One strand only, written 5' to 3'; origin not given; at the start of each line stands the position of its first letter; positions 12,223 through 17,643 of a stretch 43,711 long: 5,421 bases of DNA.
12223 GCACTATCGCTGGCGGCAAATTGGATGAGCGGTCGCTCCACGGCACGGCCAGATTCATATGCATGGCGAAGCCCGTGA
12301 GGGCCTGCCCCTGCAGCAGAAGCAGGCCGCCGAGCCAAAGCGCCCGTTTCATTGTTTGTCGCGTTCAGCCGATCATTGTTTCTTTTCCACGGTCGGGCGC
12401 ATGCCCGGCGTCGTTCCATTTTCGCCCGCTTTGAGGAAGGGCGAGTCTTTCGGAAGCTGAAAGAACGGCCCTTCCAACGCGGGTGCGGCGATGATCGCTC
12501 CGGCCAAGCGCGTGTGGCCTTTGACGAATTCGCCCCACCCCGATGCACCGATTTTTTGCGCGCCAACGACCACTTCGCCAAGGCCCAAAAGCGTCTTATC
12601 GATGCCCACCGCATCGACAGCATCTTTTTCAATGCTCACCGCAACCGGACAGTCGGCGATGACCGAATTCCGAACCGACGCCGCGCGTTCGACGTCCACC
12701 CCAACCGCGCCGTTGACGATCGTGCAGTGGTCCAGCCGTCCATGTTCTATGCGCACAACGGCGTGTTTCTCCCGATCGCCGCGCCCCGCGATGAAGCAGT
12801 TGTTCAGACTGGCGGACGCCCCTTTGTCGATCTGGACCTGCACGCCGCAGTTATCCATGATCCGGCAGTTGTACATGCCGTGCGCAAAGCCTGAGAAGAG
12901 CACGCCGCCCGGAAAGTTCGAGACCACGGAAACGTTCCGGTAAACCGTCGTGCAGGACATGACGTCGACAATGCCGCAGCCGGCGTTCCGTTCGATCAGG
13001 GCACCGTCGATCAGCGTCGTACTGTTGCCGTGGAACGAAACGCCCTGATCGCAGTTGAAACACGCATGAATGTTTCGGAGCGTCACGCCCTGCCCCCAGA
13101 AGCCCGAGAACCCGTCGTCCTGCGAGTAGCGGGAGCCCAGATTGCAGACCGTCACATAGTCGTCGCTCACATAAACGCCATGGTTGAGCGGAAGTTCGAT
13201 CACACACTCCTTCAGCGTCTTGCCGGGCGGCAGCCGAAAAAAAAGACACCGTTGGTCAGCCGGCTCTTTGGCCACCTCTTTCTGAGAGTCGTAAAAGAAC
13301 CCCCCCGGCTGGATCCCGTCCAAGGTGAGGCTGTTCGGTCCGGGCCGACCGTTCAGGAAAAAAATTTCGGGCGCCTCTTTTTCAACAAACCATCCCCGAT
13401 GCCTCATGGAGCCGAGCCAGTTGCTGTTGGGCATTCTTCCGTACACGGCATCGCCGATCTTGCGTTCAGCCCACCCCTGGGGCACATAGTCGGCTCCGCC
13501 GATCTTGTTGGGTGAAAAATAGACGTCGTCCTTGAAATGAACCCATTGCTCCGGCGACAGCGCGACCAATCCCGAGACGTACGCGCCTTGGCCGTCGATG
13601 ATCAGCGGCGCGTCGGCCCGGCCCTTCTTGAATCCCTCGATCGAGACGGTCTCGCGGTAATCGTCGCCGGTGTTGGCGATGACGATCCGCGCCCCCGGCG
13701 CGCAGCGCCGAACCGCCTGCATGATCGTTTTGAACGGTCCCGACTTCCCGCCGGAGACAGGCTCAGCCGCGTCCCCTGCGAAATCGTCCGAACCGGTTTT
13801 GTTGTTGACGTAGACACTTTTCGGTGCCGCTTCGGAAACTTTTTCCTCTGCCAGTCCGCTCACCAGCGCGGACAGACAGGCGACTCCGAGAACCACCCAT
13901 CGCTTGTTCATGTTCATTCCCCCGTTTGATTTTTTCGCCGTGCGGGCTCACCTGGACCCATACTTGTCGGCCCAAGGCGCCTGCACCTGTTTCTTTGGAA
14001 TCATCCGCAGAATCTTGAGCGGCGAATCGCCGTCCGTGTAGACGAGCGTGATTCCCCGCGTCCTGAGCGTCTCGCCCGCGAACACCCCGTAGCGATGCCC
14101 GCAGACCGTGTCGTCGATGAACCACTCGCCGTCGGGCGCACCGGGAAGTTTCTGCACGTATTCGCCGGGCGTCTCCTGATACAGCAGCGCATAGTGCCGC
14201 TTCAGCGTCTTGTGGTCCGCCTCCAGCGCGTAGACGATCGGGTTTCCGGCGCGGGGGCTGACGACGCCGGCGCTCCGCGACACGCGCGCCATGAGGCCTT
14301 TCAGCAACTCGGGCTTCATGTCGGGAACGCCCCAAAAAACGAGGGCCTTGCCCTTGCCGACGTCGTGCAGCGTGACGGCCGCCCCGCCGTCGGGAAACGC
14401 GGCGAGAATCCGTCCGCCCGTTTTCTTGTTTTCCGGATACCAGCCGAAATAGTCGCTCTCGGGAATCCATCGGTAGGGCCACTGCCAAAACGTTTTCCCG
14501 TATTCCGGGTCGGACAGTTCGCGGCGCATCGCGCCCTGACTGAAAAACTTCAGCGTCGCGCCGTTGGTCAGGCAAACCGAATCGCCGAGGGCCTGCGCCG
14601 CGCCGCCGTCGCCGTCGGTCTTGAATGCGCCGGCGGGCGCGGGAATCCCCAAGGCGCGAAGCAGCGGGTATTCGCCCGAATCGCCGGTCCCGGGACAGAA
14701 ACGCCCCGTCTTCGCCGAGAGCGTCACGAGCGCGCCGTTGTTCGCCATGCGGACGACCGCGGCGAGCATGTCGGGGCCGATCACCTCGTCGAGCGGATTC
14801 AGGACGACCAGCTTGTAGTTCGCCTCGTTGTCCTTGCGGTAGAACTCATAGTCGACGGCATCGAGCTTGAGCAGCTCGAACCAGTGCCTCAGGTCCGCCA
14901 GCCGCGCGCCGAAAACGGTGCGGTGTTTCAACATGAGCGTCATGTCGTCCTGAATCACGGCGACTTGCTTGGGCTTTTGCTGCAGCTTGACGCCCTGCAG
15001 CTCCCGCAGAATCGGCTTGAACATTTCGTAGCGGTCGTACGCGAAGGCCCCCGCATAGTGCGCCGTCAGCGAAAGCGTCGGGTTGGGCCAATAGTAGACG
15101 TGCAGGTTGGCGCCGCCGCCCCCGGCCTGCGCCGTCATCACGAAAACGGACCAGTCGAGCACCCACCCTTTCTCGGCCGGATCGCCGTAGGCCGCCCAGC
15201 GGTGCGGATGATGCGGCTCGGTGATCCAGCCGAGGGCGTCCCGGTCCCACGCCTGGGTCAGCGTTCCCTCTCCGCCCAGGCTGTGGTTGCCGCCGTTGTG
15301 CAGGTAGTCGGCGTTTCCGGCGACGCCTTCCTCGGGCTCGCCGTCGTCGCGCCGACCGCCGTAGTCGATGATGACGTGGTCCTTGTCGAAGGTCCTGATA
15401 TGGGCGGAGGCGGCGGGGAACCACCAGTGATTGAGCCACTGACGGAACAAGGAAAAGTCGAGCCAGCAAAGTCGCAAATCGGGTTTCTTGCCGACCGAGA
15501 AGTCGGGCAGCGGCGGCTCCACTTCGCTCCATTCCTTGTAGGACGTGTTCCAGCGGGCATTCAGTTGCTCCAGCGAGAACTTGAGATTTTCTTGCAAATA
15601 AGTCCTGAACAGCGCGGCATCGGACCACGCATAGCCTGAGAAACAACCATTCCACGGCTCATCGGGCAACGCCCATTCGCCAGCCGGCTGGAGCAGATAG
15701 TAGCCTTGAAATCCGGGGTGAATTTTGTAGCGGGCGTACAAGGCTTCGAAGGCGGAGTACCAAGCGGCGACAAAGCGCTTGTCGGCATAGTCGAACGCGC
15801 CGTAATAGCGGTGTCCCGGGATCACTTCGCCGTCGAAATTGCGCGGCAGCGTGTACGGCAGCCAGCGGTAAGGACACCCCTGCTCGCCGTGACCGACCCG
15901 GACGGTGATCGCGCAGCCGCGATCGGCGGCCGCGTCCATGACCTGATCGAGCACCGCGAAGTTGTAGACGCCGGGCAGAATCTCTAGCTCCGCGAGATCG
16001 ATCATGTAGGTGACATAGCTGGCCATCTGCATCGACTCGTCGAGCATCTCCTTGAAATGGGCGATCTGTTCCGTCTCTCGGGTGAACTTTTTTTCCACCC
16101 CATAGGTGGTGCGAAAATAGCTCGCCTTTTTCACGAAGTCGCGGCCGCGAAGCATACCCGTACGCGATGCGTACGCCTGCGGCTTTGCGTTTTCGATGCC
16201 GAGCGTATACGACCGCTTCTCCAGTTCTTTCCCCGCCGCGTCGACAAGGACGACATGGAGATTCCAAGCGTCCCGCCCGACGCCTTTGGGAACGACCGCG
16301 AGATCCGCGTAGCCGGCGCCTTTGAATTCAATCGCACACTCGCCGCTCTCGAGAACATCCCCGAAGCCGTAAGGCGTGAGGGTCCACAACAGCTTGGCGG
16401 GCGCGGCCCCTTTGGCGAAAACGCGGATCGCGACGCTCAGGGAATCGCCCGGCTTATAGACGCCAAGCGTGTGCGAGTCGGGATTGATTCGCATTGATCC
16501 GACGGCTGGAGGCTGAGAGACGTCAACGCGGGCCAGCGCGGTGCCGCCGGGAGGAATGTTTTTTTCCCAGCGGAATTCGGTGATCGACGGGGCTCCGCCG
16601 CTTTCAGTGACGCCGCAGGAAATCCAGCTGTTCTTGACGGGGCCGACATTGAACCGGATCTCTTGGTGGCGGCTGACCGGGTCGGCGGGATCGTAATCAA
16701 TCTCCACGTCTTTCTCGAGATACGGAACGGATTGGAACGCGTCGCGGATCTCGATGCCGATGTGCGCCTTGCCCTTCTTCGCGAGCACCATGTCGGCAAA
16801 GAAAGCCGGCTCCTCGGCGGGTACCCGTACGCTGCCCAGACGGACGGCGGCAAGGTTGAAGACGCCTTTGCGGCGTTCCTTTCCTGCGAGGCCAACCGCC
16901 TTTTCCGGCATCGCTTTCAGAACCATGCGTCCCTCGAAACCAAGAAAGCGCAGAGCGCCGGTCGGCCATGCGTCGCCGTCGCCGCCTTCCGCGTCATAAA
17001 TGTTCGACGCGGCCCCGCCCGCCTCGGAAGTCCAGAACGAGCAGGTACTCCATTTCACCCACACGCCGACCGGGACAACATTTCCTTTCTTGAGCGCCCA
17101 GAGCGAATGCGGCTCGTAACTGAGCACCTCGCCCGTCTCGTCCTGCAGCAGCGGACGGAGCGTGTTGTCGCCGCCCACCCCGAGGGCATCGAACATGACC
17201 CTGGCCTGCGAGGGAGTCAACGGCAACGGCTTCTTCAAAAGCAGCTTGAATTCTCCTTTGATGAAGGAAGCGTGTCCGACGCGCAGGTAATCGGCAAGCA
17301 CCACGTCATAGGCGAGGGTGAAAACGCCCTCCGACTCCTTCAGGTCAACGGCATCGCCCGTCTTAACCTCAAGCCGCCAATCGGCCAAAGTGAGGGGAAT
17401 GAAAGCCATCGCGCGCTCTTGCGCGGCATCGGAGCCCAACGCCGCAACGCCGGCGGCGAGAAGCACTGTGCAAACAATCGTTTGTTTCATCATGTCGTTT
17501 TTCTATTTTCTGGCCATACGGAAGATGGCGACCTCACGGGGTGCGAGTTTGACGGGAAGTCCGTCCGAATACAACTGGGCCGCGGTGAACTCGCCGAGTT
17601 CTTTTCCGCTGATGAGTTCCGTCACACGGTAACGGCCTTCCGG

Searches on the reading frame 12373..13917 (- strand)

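Call 6: search_protein_families(library=pfam, proteins=[window:12373-13917:-], max_evalue=0.01)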
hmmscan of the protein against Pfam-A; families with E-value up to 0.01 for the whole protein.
window:12373-13917:- (514 aa): 1 family
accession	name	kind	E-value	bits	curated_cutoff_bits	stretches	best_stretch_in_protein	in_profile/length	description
PF13229.12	Beta_helix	-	5.7e-09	36.2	25.9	2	234-376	12-158/158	Right handed beta helix region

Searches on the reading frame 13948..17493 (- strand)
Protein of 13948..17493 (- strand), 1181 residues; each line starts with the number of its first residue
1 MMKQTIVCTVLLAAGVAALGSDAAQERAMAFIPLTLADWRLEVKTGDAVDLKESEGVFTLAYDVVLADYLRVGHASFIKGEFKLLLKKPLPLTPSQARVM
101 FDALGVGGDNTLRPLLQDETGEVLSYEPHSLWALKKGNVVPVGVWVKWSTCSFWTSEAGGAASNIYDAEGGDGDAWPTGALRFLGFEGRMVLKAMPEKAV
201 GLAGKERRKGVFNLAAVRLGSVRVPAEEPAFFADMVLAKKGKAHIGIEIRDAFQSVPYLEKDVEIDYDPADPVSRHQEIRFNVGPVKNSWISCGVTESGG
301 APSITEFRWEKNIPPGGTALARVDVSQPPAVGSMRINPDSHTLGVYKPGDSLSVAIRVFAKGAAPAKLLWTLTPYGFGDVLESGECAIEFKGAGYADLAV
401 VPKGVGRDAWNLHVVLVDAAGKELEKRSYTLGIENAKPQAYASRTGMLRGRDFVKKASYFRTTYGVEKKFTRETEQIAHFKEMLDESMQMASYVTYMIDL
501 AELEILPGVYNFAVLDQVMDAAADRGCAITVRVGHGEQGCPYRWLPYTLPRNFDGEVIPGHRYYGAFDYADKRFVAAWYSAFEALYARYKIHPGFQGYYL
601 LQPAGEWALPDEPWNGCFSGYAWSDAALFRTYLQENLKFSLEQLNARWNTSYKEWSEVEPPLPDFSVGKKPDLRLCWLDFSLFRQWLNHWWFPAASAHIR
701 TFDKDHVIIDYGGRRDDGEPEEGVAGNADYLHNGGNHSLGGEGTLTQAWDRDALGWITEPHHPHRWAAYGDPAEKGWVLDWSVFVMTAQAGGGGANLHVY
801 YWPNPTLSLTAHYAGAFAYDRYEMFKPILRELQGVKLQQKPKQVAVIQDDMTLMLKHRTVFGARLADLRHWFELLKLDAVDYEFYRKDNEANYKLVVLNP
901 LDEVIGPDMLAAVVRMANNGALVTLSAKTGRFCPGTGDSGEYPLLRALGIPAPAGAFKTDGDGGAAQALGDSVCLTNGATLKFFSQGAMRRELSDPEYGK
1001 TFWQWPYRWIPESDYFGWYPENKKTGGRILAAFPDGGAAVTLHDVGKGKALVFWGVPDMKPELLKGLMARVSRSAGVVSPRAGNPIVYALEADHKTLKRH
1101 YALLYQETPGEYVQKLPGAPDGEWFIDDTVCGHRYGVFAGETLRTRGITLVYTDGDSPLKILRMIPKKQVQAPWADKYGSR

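Call 6: search_protein_families(library=pfam, proteins=[window:13948-17493:-], max_evalue=0.01)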
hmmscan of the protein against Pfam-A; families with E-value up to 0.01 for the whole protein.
window:13948-17493:- (1181 aa): 1 family
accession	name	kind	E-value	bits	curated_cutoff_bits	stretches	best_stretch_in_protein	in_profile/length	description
PF02449.21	Glyco_hydro_42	-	1.2e-10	41.8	21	1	505-708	39-233/376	Beta-galactosidase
